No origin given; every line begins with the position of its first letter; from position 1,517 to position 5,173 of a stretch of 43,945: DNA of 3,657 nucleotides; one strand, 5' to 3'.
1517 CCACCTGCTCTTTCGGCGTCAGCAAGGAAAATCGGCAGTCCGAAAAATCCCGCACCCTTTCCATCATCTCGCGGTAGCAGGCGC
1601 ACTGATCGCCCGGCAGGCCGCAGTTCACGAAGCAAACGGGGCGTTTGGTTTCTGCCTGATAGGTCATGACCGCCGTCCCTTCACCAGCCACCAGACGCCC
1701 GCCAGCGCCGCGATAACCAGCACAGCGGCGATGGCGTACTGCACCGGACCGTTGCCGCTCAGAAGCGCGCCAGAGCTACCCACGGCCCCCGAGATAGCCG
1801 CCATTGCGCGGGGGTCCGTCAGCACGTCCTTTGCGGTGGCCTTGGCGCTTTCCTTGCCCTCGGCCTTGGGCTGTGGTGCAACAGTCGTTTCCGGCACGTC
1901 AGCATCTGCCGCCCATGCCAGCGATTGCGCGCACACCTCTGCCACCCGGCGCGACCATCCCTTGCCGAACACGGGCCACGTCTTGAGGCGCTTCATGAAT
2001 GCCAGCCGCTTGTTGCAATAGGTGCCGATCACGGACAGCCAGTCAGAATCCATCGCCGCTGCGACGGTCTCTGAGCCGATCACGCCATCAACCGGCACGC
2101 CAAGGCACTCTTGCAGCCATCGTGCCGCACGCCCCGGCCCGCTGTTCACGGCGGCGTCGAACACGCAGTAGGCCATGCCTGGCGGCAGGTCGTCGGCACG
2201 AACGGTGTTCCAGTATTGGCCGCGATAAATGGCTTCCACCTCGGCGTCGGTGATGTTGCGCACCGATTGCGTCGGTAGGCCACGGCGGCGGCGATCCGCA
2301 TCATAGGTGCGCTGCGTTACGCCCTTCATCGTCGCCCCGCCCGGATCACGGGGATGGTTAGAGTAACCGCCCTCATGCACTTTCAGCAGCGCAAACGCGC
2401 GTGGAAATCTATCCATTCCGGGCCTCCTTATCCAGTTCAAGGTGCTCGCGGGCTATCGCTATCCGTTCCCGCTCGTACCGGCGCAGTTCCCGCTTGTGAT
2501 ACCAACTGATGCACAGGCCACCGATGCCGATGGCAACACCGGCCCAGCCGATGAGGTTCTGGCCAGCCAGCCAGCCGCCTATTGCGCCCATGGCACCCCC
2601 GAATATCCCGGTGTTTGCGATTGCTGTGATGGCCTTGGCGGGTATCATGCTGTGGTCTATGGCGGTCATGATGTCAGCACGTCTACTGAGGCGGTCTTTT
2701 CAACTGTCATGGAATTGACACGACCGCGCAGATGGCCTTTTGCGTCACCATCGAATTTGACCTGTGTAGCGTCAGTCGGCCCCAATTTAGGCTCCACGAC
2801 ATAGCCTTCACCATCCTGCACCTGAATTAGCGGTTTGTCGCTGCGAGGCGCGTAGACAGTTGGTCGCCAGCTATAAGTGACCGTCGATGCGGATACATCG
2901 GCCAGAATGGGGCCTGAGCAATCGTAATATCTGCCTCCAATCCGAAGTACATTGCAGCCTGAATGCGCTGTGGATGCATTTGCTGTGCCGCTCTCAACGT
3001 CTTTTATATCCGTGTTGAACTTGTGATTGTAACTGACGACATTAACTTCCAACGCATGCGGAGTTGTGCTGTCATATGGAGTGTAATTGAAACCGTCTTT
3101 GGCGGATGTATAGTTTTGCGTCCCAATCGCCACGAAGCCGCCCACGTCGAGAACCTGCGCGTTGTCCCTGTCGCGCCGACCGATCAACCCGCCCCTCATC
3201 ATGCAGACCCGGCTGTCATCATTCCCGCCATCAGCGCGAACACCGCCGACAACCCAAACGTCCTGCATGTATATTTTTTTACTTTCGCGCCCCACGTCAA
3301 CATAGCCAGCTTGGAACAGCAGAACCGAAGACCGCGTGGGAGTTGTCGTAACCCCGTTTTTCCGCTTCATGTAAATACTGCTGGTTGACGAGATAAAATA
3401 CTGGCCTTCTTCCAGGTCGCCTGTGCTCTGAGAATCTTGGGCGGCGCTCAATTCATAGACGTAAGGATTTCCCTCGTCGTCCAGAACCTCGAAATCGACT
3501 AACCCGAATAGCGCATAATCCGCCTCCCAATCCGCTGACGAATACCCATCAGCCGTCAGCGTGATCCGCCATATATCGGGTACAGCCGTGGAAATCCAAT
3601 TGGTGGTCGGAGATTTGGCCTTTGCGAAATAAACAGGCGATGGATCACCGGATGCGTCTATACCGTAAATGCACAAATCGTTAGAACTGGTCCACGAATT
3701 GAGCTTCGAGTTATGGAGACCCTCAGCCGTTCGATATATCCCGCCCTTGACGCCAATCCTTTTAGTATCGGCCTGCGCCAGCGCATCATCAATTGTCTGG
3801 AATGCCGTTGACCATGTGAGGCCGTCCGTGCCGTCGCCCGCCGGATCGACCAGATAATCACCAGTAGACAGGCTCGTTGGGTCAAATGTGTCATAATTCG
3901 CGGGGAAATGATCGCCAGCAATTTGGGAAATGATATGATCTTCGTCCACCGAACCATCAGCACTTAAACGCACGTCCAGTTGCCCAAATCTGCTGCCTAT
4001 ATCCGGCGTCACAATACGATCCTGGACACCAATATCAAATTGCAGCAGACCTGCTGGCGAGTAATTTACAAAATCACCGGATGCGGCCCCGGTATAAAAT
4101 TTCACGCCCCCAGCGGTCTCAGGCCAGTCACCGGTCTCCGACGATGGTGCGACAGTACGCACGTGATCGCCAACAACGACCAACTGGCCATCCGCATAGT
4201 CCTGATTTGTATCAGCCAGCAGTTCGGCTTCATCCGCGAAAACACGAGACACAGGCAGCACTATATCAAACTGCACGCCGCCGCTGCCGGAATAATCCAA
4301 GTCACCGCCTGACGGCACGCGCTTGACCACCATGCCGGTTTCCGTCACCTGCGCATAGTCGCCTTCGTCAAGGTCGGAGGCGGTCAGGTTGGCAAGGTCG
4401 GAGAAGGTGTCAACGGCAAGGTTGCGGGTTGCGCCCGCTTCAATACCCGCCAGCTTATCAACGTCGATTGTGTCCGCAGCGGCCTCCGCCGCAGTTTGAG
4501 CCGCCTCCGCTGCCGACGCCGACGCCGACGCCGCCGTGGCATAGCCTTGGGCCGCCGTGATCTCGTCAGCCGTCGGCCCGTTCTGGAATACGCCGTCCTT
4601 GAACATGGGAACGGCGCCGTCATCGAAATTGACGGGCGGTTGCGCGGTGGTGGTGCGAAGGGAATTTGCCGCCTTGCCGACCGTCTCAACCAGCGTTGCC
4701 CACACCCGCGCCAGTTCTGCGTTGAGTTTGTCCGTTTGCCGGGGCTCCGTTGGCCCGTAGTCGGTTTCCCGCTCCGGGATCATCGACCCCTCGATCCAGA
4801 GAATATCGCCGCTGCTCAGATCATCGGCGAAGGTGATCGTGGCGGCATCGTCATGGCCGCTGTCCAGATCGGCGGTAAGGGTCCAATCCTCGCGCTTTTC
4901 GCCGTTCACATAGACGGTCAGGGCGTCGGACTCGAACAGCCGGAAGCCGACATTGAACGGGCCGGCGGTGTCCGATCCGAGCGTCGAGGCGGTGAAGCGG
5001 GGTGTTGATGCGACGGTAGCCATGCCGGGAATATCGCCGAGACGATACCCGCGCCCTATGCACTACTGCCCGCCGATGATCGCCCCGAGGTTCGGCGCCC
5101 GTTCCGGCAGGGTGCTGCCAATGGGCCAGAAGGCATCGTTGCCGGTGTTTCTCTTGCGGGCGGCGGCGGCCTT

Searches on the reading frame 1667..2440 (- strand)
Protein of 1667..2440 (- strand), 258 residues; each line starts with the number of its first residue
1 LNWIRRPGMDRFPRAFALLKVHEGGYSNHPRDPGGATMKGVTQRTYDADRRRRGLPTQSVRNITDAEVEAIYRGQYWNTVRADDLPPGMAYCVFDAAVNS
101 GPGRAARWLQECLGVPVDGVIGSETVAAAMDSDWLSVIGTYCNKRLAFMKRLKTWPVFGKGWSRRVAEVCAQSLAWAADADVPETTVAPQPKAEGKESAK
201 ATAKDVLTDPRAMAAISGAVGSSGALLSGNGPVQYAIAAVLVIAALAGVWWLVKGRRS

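Call 69: search_protein_families(library=phrogs, proteins=[window:1667-2440:-], max_evalue=0.00001)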
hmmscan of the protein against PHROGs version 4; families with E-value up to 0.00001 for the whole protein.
window:1667-2440:- (258 aa): 2 families
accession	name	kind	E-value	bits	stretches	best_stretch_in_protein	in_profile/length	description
phrog_315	-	lysis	1.3e-55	190.1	1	8-226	331-546/677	endolysin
phrog_12853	-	unknown function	3.1e-15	57.8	1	18-128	9-128/131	-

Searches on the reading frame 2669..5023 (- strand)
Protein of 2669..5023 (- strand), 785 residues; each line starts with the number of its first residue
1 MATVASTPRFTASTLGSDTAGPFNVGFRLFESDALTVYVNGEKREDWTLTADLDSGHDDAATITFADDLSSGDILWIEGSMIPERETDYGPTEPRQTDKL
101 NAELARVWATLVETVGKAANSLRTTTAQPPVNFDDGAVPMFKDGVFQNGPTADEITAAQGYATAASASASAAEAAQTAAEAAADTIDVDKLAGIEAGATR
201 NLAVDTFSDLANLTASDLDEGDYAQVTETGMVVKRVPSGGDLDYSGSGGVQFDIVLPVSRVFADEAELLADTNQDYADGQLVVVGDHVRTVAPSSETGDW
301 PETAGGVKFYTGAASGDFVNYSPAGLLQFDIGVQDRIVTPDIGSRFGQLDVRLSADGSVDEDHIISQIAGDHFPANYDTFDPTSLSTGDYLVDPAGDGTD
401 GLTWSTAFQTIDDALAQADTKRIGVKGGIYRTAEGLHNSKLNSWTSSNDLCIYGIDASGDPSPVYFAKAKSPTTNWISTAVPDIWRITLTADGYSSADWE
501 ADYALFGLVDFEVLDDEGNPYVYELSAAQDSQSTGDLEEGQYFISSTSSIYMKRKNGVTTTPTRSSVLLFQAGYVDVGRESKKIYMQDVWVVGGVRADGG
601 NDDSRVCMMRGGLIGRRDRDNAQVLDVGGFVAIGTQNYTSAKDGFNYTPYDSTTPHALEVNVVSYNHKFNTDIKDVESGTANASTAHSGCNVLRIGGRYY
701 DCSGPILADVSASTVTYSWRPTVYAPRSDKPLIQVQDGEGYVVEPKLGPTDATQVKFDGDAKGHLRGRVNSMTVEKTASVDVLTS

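Call 68: search_protein_families(library=pfam, proteins=[window:2669-5023:-], max_evalue=0.001)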
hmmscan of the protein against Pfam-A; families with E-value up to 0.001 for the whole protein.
window:2669-5023:- (785 aa): 0 families

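Call 69: search_protein_families(library=phrogs, proteins=[window:2669-5023:-], max_evalue=0.00001)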
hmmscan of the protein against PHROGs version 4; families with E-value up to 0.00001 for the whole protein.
window:2669-5023:- (785 aa): 2 families
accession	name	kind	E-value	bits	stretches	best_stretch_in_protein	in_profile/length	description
phrog_16653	-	other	9e-11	42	1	387-715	75-402/482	hydrolase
phrog_32409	-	tail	2.3e-07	30.5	1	562-739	659-839/884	tail fiber protein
